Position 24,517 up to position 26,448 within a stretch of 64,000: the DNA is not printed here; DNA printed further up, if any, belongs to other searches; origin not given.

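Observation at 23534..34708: Tight six-gene exported operon: TonB-dependent receptor, two TPR proteins, CRTAC1/ASPIC-UnbV protein, heptahaem cytochrome-TPR fusion, GH130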

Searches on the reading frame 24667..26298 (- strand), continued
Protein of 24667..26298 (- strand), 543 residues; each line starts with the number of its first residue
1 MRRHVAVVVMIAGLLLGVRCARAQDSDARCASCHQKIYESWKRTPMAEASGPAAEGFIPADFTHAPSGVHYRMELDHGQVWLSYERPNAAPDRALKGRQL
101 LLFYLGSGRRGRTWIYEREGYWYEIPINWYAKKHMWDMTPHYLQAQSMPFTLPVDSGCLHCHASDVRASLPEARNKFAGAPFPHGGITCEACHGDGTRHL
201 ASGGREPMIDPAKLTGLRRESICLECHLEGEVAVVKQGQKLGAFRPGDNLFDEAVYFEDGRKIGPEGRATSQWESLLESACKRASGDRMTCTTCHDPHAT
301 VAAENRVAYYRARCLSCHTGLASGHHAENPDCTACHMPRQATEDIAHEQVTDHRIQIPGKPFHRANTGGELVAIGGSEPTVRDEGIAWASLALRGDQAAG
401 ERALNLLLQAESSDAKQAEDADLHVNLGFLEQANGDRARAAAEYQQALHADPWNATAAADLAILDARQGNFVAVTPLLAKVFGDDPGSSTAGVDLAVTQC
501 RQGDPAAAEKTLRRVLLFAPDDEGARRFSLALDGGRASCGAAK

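Call 43: fold_search(model_id=the predicted structure, library=pdb)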
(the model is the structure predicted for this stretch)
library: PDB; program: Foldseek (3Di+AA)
matches with E <= 10: 1467; with E <= 0.001: 113
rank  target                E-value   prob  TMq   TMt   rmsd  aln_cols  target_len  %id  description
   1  5a01_A                1.0e-05  1.00  0.24  0.20   3.4       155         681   20  O-GlcNAc transferase from Drososphila melanogaster (released 2016-04-27)
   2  9gzg_A                1.5e-05  1.00  0.25  0.80   3.0       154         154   24  Crystal structure of CTPR4E4 mutant (released 2025-10-15)
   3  8chy                  1.5e-05  1.00  0.25  0.47   3.1       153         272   25  Crystal structure of an 8-repeat consensus TPR superhelix with Zinc. (released 2024-02-21)
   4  9qhb                  1.7e-05  1.00  0.25  0.47   2.9       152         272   26  Crystal structure of 16-repeat CTPR protein with eliminated coordination sites (released 2025-10-22)
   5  4gyw_A                2.4e-05  1.00  0.25  0.20   2.8       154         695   21  Crystal structure of human O-GlcNAc Transferase in complex with UDP and a glycopeptide (released 2012-10-31)
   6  9qhc_B                2.7e-05  1.00  0.25  0.48   2.6       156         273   25  Crystal structure of 8-repeat CTPR protein with eliminated coordination sites (released 2025-10-22)
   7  3ash_A                3.1e-05  1.00  0.25  0.71   2.9       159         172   24  MamA D159K mutant 1 (released 2011-07-20)
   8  7y4i_A                3.1e-05  1.00  0.23  0.16   3.7       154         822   22  Crystal structure of SPINDLY in complex with GDP (released 2022-12-07)
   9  8cqp_C                3.2e-05  1.00  0.22  0.80   2.9       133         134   27  Crystal structure of an 8-repeat consensus TPR superhelix with Calcium (low concentration) (released 2024-03-27)
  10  3asf_A                3.4e-05  1.00  0.25  0.72   2.8       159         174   21  MamA MSR-1 C2 (released 2011-07-20)
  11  3pe3_A                3.4e-05  1.00  0.24  0.19   3.6       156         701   22  Structure of human O-GlcNAc transferase and its complex with a peptide substrate (released 2011-01-19)
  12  4gyy_A                3.6e-05  1.00  0.25  0.20   2.8       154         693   21  Crystal structure of human O-GlcNAc Transferase with UDP-5SGlcNAc and a peptide substrate (released 2012-10-31)
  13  5hgv_A                3.6e-05  1.00  0.25  0.20   2.8       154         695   21  Structure of an O-GlcNAc transferase point mutant, D554N in complex with peptide (released 2016-09-14)
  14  8fe7_A                3.6e-05  1.00  0.24  0.19   3.7       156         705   22  Crystal structure of human O-GlcNAc transferase (OGT) in complex with an exosite-binding peptide (SMG9) and UDP-GlcNAc (released 2023-08-09)
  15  4gz5_A                3.7e-05  1.00  0.24  0.19   3.5       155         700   21  Crystal structure of human O-GlcNAc Transferase with UDP-GlcNAc (released 2012-10-31)
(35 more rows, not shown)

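Call 77: search_protein_families(library=pfam, alignment_id=A5, max_evalue=0.00001)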
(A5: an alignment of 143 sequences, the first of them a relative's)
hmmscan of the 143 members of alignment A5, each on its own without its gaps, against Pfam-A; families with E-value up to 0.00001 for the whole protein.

A. member 1, L066:19223-20497:+ (425 aa): 4 families
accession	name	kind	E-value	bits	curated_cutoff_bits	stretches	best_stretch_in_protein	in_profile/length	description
PF13738.12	Pyr_redox_3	-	5.7e-19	68.9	30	1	104-214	96-203/305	Pyridine nucleotide-disulphide oxidoreductase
PF07992.20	Pyr_redox_2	-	3.5e-12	46.8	26.1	1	7-225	2-191/291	Pyridine nucleotide-disulphide oxidoreductase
PF13434.12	Lys_Orn_oxgnase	-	2.1e-09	37.4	21.3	0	125-213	139-226/339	L-lysine 6-monooxygenase/L-ornithine 5-monooxygenase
PF13454.12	NAD_binding_9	-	2.8e-06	27.8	21.8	0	87-143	90-154/155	FAD-NAD(P)-binding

B. families by the number of members that match (of 143 scanned): 153 families (the first 25 are shown)
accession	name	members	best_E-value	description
PF04041.19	Glyco_hydro_130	8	3.9e-46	beta-1,4-mannooligosaccharide phosphorylase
PF04616.20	Glyco_hydro_43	7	1.3e-07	Glycosyl hydrolases family 43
PF07719.23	TPR_2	6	5.4e-37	Tetratricopeptide repeat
PF14559.12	TPR_19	6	1e-29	Tetratricopeptide repeat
PF00515.34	TPR_1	5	3.5e-37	Tetratricopeptide repeat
PF13431.12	TPR_17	5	6.6e-34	Tetratricopeptide repeat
PF13414.12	TPR_11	5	3.4e-33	TPR repeat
PF13432.12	TPR_16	5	5.5e-31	Tetratricopeptide repeat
PF13428.12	TPR_14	5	5.8e-26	Tetratricopeptide repeat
PF13371.12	TPR_9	5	5.6e-19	Tetratricopeptide repeat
PF13174.12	TPR_6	5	1.4e-10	Tetratricopeptide repeat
PF00578.27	AhpC-TSA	5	8e-08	AhpC/TSA family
PF00128.31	Alpha-amylase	4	1.5e-138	Alpha amylase, catalytic domain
PF13181.12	TPR_8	4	2.7e-26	Tetratricopeptide repeat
PF23914.1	TPR_CcmH_CycH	4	2.9e-20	Cytochrome c-type biogenesis protein H TPR domain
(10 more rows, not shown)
